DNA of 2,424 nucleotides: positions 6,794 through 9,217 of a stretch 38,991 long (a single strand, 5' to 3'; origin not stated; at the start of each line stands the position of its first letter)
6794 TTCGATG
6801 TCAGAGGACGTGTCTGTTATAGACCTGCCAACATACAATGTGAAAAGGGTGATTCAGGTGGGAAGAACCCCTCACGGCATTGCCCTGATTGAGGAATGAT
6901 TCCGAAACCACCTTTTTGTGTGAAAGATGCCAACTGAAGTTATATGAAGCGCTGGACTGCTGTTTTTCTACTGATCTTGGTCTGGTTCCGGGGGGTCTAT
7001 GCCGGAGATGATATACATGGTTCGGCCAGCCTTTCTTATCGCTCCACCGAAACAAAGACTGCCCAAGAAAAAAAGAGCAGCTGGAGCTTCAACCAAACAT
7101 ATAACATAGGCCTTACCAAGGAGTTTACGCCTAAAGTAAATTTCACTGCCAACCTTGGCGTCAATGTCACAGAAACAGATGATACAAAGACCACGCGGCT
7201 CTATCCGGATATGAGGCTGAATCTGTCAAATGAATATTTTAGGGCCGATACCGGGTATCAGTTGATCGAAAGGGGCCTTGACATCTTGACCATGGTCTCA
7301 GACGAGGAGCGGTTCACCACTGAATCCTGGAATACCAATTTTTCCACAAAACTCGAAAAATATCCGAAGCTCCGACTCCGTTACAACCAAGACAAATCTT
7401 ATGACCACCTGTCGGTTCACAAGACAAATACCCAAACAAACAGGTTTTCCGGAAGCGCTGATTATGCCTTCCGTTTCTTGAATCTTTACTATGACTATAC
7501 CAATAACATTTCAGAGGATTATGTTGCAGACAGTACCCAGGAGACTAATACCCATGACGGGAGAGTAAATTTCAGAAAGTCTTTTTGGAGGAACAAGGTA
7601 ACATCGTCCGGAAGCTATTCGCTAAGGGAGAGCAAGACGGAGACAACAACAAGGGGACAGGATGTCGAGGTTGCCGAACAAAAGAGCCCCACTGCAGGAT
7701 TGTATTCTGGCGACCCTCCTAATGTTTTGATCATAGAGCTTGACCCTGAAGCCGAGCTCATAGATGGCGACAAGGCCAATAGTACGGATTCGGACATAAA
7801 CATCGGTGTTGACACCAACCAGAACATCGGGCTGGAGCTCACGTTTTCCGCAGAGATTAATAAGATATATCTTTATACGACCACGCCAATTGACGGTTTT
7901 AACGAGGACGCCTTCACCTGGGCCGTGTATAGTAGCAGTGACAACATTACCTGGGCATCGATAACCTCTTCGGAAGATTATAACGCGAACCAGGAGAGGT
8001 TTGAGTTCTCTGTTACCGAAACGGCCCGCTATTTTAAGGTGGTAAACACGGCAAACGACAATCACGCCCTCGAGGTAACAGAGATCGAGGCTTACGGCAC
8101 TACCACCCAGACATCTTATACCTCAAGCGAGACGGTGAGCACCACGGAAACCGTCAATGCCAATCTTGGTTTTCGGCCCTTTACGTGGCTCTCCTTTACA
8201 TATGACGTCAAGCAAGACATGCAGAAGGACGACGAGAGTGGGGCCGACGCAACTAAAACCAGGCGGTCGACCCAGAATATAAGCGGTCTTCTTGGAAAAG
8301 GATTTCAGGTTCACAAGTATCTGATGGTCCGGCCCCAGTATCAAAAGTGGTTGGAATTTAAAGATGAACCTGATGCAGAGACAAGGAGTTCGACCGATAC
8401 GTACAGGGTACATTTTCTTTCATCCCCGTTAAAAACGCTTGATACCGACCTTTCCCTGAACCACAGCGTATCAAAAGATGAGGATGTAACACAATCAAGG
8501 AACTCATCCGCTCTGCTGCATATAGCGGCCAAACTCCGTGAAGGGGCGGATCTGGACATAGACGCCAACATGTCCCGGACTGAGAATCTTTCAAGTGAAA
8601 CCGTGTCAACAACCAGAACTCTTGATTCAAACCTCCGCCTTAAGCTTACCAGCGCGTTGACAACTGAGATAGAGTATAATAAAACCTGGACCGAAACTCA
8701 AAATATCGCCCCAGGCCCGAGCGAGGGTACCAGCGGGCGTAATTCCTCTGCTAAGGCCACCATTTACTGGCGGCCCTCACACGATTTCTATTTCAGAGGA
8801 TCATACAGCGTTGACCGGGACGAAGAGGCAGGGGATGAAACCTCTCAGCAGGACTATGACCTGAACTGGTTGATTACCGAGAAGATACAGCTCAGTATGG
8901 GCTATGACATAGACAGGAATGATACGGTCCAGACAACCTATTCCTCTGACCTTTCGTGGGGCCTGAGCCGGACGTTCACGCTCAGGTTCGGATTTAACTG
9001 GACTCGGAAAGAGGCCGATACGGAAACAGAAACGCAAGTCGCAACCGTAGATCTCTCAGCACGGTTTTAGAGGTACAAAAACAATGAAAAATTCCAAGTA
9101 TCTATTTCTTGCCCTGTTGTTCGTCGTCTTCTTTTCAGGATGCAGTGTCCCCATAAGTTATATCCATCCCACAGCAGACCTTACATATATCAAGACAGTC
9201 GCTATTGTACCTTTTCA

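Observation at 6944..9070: Outer-membrane barrel carrying an inserted discoidin (F5/8 type C)-like domain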

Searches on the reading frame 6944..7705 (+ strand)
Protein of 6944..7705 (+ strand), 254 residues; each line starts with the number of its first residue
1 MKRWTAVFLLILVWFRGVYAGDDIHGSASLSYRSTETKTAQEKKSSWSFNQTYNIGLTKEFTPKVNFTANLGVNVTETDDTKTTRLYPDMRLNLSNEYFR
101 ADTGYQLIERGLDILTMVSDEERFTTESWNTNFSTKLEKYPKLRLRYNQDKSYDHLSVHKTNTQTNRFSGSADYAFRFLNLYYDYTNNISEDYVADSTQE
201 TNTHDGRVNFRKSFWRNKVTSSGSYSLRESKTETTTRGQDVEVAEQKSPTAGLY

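Call 5: search_protein_families(library=pfam, proteins=[window:6944-7705:+], max_evalue=10)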
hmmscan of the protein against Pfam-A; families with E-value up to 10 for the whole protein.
window:6944-7705:+ (254 aa): 2 families
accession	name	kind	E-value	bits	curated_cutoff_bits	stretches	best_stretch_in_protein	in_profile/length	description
PF13926.11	DUF4211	-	0.013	16.1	27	1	119-153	75-109/137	Domain of unknown function (DUF4211)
PF13505.12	OMP_b-brl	-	0.059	14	28.7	1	25-176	21-175/175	Outer membrane protein beta-barrel domain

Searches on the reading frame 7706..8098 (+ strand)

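Call 5: search_protein_families(library=pfam, proteins=[window:7706-8098:+], max_evalue=10)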
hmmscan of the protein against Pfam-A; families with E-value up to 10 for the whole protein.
window:7706-8098:+ (131 aa): 3 families
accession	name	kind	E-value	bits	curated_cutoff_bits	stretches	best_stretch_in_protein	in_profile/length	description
PF00754.31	F5_F8_type_C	-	9.6e-07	29.4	28.2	1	14-121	13-121/127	F5/8 type C domain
PF22633.2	F5_F8_type_C_2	-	2.4e-05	25.3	27.8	1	18-112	2-91/91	NedA-like, galactose-binding domain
PF23657.1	DUF7151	-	0.06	13.8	27.2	1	30-44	21-35/46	Domain of unknown function (DUF7151)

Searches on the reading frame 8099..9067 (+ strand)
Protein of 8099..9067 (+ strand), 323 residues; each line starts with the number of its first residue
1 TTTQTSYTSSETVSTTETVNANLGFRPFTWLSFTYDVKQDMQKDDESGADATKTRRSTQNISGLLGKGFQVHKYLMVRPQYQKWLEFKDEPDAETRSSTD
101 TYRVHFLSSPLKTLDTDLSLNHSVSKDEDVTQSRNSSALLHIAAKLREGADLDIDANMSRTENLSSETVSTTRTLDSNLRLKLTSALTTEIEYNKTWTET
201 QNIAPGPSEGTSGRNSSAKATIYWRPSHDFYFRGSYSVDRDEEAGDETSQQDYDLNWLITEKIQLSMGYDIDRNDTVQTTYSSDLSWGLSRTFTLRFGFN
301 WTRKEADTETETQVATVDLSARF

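Call 5: search_protein_families(library=pfam, proteins=[window:8099-9067:+], max_evalue=10)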
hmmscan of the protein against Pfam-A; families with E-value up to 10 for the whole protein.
window:8099-9067:+ (323 aa): 1 family
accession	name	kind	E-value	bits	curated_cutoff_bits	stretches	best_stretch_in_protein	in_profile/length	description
PF25222.1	DUF7840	-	0.0012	18.9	27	1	262-315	167-220/224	Domain of unknown function (DUF7840)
